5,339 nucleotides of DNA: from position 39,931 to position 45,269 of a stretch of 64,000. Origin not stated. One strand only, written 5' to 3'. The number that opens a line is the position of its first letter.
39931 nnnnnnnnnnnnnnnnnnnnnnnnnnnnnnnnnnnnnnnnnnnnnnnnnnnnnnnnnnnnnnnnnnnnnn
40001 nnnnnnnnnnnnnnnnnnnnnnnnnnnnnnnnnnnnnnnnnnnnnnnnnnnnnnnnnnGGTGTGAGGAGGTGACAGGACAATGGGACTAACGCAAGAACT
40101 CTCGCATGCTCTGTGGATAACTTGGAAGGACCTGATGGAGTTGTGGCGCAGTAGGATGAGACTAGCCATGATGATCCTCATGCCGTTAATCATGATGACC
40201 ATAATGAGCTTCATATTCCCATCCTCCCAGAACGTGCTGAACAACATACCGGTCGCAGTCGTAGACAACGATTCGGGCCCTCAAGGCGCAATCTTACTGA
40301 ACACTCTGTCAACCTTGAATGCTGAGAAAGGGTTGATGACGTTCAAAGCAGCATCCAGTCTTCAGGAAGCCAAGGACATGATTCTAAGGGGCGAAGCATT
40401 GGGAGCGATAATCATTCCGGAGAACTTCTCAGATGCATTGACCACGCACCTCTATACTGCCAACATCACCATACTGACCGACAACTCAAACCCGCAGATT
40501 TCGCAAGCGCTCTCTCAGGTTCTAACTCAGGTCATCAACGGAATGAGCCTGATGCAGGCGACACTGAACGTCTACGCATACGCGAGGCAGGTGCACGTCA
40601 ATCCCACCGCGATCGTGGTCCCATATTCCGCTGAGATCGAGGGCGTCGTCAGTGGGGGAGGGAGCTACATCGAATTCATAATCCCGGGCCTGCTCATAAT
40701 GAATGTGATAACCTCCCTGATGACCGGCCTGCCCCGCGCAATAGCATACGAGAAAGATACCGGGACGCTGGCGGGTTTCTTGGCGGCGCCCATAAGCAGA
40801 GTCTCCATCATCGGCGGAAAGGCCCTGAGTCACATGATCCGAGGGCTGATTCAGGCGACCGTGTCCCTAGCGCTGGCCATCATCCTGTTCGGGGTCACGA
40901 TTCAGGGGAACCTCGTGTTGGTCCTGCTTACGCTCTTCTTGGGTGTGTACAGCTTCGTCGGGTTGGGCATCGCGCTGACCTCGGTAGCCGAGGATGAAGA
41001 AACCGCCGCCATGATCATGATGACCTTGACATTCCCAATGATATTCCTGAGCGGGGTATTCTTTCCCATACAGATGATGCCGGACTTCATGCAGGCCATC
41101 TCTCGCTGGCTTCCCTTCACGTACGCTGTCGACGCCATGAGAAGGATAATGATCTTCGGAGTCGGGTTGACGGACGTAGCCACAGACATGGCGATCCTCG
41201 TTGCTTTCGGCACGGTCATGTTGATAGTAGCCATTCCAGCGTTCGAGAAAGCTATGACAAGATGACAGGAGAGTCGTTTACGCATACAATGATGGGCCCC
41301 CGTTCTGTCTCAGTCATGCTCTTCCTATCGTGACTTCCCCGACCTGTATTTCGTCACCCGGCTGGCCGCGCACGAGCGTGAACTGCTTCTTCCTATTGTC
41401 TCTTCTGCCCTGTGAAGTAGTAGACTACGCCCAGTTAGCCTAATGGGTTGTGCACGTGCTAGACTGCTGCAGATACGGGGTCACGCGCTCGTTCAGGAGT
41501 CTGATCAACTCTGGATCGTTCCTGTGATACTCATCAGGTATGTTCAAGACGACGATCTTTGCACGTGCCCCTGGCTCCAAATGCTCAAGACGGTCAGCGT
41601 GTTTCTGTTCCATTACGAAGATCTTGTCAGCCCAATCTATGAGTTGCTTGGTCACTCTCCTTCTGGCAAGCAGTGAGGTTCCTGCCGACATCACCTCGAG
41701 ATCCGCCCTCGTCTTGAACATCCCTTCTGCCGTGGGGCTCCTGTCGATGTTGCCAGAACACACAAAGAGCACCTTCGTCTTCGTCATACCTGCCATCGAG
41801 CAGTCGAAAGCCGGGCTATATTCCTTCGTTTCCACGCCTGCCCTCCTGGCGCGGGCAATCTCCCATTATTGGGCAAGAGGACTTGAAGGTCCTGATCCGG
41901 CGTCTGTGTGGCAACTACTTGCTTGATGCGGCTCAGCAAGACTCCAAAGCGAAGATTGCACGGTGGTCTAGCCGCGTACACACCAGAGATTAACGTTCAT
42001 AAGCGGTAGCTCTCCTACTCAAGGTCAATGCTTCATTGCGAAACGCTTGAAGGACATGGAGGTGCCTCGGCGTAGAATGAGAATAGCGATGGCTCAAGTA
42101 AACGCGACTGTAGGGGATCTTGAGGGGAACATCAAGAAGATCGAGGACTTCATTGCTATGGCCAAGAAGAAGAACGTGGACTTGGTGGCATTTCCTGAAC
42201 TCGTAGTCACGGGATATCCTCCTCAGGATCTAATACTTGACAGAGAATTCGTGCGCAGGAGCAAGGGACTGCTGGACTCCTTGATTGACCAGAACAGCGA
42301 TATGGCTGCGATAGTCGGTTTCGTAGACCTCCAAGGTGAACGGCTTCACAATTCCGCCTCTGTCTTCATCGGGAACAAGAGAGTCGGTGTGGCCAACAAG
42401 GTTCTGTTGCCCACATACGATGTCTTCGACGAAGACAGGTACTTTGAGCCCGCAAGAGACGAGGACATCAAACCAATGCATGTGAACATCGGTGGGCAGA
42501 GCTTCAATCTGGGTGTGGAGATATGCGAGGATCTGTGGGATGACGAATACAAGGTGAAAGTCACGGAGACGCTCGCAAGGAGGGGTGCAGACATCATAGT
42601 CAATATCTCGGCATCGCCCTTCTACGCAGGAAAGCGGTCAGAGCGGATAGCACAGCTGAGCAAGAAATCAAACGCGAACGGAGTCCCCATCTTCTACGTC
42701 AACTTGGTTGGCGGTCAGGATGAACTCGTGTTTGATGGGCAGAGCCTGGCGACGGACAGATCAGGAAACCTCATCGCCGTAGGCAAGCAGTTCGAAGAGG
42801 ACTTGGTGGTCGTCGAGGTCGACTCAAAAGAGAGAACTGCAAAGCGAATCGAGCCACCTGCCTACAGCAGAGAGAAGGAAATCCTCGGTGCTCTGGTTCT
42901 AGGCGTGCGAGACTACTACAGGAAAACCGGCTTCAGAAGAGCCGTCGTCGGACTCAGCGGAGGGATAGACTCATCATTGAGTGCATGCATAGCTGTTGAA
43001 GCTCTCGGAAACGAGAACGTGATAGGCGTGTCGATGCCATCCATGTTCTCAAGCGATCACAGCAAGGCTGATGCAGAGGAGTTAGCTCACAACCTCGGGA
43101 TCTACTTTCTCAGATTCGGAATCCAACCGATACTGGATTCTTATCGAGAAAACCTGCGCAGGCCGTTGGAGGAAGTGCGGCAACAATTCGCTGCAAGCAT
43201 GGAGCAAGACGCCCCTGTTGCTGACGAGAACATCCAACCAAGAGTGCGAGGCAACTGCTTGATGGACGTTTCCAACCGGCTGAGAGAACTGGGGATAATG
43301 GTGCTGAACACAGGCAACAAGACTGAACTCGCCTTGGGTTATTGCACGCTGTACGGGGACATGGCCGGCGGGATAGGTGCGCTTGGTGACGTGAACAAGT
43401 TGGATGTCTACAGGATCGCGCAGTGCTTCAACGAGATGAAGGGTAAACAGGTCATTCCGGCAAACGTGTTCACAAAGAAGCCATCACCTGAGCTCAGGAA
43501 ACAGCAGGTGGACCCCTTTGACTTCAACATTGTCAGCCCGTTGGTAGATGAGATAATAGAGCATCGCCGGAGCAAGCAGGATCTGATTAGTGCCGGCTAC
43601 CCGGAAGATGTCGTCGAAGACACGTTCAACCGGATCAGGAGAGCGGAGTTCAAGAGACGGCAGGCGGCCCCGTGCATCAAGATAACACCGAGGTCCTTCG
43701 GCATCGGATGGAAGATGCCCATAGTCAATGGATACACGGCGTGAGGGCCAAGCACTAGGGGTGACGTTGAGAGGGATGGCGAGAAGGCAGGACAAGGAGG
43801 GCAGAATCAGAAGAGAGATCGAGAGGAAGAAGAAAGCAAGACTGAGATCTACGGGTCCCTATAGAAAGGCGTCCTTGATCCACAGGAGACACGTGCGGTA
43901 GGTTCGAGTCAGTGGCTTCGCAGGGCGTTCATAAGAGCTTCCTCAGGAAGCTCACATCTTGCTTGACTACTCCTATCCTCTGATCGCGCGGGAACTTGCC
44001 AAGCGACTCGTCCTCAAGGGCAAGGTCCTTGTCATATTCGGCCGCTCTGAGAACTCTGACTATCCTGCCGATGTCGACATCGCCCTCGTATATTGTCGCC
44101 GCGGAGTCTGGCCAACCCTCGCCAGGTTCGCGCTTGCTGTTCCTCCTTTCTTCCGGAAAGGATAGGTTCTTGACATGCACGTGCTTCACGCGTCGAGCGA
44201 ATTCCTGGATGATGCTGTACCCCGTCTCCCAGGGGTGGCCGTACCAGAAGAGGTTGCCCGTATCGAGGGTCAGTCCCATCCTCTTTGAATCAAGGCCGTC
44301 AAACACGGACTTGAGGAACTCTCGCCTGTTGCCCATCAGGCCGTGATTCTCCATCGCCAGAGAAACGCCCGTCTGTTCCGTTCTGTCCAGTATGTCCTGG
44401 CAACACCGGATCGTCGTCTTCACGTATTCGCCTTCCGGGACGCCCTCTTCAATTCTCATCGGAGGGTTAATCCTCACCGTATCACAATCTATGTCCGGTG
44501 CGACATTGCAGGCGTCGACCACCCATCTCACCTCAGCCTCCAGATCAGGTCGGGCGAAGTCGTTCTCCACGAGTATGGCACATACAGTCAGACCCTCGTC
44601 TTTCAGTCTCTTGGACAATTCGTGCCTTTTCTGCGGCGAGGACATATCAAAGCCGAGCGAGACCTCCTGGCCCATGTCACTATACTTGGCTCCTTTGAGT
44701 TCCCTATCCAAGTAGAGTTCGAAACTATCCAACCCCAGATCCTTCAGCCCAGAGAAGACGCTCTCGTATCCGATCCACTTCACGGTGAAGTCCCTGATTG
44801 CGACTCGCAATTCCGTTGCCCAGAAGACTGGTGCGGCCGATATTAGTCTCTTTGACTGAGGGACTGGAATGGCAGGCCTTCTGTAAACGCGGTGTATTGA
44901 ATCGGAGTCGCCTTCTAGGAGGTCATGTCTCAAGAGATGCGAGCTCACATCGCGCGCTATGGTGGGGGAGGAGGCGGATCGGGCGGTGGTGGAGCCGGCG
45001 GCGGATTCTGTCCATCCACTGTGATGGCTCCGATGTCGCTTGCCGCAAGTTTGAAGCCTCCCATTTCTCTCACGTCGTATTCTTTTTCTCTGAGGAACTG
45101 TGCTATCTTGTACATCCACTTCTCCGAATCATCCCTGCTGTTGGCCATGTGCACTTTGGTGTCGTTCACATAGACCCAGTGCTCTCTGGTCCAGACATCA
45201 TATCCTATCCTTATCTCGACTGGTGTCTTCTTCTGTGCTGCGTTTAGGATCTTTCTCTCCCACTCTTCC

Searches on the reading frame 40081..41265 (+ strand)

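Call 14: search_protein_families(library=pfam, proteins=[window:40081-41265:+], max_evalue=0.001)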
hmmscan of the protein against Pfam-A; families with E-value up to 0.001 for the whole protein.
window:40081-41265:+ (394 aa): 4 families
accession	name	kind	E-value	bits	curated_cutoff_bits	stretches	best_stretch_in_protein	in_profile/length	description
PF12698.13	ABC2_membrane_3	-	4.9e-52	177.6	31.6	1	28-385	4-346/347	ABC-2 family transporter protein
PF01061.29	ABC2_membrane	-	2.5e-32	112.6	26.9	1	171-357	51-210/211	ABC-2 type transporter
PF12679.13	ABC2_membrane_2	-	7.2e-17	62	27.2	1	11-390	1-280/283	ABC-2 family transporter protein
PF12051.14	DUF3533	-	9.4e-09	35.1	27.6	1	31-136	2-121/380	Protein of unknown function (DUF3533)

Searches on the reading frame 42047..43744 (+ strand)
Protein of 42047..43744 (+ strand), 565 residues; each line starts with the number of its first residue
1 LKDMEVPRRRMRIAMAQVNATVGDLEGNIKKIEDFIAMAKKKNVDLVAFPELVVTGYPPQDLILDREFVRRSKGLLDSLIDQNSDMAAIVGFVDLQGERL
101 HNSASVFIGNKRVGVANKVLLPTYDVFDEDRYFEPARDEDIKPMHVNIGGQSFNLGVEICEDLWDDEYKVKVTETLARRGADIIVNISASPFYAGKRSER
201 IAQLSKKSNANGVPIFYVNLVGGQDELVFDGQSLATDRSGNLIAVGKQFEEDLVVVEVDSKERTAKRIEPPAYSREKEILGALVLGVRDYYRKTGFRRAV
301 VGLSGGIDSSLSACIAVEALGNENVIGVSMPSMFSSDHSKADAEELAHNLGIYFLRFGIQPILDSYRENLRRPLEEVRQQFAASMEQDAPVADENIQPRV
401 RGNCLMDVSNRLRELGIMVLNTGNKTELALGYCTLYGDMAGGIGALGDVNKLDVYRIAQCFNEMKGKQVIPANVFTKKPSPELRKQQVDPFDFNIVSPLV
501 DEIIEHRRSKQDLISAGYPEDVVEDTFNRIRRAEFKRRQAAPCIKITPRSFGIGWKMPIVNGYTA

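Call 14: search_protein_families(library=pfam, proteins=[window:42047-43744:+], max_evalue=0.001)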
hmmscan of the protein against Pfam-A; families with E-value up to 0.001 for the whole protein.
window:42047-43744:+ (565 aa): 2 families
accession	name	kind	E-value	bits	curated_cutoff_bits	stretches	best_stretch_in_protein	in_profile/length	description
PF02540.23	NAD_synthase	-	3.3e-60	203.7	21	1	282-540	4-242/242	NAD synthase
PF00795.27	CN_hydrolase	-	6.6e-29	101.4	23.2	1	12-263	1-251/256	Carbon-nitrogen hydrolase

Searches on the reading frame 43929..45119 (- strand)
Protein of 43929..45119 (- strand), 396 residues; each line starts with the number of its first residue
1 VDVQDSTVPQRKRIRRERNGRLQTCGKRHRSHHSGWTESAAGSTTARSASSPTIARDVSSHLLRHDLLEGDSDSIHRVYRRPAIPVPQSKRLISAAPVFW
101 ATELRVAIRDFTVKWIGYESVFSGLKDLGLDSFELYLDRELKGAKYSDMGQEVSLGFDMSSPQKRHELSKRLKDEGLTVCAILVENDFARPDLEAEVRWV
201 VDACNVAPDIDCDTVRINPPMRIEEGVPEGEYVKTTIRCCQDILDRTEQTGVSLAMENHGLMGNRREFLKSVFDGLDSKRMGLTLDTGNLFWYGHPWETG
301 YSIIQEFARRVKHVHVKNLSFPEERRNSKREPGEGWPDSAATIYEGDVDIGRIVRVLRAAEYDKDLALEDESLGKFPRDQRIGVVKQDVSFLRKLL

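Call 14: search_protein_families(library=pfam, proteins=[window:43929-45119:-], max_evalue=0.001)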
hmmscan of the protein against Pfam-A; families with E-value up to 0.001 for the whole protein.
window:43929-45119:- (396 aa): 1 family
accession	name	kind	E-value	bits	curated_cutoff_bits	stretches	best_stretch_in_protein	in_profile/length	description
PF01261.30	AP_endonuc_2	-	8.6e-27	94.8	31.1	1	125-394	4-248/249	Xylose isomerase-like TIM barrel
